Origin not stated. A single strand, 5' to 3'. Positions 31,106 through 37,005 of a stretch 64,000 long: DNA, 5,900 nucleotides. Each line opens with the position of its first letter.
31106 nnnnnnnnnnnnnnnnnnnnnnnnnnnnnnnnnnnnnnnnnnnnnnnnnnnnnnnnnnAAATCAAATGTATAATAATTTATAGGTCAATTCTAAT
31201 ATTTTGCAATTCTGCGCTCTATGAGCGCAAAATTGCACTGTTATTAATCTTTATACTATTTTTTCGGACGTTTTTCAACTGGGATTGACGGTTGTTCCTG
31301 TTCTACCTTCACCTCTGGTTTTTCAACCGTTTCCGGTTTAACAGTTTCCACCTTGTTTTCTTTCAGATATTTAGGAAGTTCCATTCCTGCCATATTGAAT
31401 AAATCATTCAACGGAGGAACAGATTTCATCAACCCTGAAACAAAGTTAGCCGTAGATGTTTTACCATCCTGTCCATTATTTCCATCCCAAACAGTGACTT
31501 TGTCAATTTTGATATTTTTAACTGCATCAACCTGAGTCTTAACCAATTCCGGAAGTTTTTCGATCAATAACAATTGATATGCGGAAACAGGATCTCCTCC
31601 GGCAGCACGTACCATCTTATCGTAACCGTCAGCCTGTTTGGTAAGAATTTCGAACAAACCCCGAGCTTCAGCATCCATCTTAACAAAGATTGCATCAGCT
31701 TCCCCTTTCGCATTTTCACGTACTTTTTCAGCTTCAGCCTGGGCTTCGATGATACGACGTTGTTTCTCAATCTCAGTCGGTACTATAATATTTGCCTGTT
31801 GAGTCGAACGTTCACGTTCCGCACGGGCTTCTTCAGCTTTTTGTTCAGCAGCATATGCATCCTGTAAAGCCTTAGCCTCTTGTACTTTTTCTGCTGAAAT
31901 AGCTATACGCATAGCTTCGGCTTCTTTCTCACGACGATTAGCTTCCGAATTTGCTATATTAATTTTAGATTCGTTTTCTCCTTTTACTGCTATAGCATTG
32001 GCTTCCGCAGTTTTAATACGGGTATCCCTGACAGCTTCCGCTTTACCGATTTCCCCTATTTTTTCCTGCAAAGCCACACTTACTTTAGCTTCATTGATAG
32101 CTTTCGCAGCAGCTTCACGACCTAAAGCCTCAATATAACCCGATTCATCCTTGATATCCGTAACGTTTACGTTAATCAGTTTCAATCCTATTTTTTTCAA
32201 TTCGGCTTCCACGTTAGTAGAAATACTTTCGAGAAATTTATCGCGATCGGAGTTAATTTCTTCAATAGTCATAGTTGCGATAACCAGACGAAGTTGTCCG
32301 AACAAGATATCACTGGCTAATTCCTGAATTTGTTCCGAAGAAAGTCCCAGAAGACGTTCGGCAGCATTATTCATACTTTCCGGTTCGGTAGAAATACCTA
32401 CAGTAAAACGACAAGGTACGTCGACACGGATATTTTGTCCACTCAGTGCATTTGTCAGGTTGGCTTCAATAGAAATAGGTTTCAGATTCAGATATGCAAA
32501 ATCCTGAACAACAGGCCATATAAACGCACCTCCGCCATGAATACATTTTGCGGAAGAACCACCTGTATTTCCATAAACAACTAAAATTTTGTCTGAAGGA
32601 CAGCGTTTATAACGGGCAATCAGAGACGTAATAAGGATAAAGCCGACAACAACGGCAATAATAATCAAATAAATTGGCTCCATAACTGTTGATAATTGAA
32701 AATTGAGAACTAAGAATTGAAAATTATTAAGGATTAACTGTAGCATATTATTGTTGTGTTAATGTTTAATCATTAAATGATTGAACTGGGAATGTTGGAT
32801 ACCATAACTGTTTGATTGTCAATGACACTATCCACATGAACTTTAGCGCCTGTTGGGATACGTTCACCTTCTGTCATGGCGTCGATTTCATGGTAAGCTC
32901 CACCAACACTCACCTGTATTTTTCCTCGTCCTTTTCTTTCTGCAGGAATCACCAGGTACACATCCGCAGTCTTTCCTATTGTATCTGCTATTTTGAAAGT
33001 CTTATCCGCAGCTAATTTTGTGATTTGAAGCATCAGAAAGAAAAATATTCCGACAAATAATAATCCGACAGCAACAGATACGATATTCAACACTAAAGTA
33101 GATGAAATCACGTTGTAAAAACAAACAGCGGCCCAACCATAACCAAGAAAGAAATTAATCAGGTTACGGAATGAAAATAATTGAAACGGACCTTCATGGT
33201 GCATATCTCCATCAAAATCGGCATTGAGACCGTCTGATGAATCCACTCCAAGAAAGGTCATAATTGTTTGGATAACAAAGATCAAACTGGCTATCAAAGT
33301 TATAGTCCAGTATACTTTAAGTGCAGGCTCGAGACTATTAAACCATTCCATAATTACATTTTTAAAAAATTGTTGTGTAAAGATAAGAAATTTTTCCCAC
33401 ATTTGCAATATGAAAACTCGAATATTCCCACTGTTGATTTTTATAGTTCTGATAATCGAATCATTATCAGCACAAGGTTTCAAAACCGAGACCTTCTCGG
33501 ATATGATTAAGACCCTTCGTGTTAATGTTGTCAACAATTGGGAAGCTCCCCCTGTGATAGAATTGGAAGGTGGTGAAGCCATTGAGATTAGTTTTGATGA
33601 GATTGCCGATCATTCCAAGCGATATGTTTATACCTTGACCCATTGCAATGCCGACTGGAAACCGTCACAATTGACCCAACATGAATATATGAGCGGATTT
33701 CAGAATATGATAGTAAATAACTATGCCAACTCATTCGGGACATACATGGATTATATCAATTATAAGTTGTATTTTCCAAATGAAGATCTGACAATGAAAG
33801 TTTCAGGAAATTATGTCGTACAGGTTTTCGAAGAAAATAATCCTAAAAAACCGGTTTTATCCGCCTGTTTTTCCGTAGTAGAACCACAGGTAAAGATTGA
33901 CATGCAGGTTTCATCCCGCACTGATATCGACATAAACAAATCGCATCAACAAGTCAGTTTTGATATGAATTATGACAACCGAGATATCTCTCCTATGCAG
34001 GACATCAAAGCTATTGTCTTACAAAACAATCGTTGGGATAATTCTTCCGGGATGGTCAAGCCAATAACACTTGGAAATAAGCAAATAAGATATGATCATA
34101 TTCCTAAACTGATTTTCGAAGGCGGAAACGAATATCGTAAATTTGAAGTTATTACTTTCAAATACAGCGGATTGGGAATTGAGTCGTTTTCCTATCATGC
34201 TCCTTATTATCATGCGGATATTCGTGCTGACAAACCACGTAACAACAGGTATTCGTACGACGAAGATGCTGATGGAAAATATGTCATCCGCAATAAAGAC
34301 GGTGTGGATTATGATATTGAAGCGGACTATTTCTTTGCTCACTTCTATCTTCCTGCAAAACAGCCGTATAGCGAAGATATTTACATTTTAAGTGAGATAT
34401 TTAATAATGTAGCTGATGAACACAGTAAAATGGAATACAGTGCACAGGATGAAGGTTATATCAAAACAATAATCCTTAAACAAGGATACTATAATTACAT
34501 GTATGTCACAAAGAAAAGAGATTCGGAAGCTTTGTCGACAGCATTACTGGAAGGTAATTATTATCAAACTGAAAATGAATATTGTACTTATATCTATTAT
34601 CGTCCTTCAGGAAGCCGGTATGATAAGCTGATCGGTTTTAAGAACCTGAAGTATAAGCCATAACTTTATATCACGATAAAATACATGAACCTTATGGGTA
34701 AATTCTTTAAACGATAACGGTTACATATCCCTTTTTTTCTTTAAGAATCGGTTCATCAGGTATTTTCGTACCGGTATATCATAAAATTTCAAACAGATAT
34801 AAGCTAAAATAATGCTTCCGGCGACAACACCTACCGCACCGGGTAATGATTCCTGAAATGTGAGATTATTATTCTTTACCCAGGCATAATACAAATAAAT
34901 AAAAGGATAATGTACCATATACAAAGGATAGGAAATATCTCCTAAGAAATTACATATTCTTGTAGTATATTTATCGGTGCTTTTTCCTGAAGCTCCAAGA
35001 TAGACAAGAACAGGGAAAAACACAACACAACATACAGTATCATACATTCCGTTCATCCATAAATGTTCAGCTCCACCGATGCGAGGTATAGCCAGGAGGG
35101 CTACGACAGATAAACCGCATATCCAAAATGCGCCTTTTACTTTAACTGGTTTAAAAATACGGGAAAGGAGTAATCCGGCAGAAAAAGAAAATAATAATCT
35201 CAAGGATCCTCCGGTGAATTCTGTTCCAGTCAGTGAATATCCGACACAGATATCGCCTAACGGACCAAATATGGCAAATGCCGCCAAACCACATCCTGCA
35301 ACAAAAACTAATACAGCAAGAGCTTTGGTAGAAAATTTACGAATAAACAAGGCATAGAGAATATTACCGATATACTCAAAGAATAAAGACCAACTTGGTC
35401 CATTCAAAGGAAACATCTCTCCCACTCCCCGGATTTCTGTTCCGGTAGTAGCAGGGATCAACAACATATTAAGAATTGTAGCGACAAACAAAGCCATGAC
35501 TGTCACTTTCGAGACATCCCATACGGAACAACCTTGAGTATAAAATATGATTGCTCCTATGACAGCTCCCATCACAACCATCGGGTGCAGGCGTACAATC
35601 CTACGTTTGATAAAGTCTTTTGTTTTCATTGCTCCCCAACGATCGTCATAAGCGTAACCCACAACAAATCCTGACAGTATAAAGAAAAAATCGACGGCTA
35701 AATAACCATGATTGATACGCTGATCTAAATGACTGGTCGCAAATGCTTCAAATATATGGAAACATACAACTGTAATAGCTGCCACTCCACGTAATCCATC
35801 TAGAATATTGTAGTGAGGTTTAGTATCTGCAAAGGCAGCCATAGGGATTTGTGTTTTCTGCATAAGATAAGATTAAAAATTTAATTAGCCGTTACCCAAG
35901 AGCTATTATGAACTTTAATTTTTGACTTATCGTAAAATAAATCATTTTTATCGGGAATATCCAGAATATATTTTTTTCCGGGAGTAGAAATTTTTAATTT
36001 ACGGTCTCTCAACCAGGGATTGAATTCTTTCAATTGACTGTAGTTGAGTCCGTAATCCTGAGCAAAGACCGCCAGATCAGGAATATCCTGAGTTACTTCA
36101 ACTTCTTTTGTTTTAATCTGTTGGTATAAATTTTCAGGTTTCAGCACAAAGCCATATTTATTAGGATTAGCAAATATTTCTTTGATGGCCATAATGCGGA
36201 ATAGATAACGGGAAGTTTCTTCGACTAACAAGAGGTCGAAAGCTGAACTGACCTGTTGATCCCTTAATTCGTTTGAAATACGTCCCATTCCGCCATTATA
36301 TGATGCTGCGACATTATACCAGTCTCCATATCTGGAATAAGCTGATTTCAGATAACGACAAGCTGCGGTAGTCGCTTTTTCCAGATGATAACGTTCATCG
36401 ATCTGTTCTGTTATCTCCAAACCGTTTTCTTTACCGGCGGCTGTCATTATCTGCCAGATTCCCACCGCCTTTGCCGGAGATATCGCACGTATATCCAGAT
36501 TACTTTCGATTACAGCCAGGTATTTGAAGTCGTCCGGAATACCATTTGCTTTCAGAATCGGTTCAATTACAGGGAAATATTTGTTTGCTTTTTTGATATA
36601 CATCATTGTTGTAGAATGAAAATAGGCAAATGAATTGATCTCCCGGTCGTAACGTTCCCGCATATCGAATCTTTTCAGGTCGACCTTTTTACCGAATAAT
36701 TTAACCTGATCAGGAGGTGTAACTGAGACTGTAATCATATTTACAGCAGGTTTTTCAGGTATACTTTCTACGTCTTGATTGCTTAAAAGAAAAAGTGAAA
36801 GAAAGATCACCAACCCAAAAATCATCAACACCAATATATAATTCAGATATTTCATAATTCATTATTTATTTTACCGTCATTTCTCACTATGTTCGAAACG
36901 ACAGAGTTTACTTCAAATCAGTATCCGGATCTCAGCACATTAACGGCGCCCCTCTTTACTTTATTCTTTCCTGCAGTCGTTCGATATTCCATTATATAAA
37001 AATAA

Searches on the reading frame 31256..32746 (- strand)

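Call 73: search_protein_families(library=pfam, proteins=[window:31256-32746:-], max_evalue=0.000001)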
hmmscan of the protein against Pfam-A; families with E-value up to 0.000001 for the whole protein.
window:31256-32746:- (496 aa): 1 family
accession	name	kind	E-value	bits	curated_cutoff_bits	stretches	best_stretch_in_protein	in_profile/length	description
PF01145.31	Band_7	-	7.2e-28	98.2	23.6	1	50-228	4-175/176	SPFH domain / Band 7 family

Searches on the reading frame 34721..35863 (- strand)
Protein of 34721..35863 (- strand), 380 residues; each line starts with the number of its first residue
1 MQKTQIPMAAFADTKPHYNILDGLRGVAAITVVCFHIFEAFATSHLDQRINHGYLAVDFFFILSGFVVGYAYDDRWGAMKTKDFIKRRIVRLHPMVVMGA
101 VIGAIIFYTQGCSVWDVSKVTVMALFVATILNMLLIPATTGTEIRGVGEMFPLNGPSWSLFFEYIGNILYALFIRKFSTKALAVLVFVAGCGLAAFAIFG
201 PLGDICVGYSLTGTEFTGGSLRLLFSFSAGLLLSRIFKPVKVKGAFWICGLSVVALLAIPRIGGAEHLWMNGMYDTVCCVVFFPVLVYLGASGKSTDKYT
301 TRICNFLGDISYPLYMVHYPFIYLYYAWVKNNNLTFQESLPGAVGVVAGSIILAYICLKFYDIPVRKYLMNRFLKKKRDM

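Call 73: search_protein_families(library=pfam, proteins=[window:34721-35863:-], max_evalue=0.000001)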
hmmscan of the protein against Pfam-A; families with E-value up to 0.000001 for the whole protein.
window:34721-35863:- (380 aa): 1 family
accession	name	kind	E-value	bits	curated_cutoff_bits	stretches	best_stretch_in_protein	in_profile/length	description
PF01757.29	Acyl_transf_3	-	9.3e-37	127.2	31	1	20-357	3-324/326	Acyltransferase domain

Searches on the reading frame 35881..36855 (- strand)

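Call 73: search_protein_families(library=pfam, proteins=[window:35881-36855:-], max_evalue=0.000001)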
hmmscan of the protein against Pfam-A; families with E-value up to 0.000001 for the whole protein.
window:35881-36855:- (324 aa): 1 family
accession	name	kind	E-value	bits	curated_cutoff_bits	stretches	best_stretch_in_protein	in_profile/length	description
PF01464.25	SLT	-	5.1e-22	78.1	21.3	1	102-201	9-109/117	Transglycosylase SLT domain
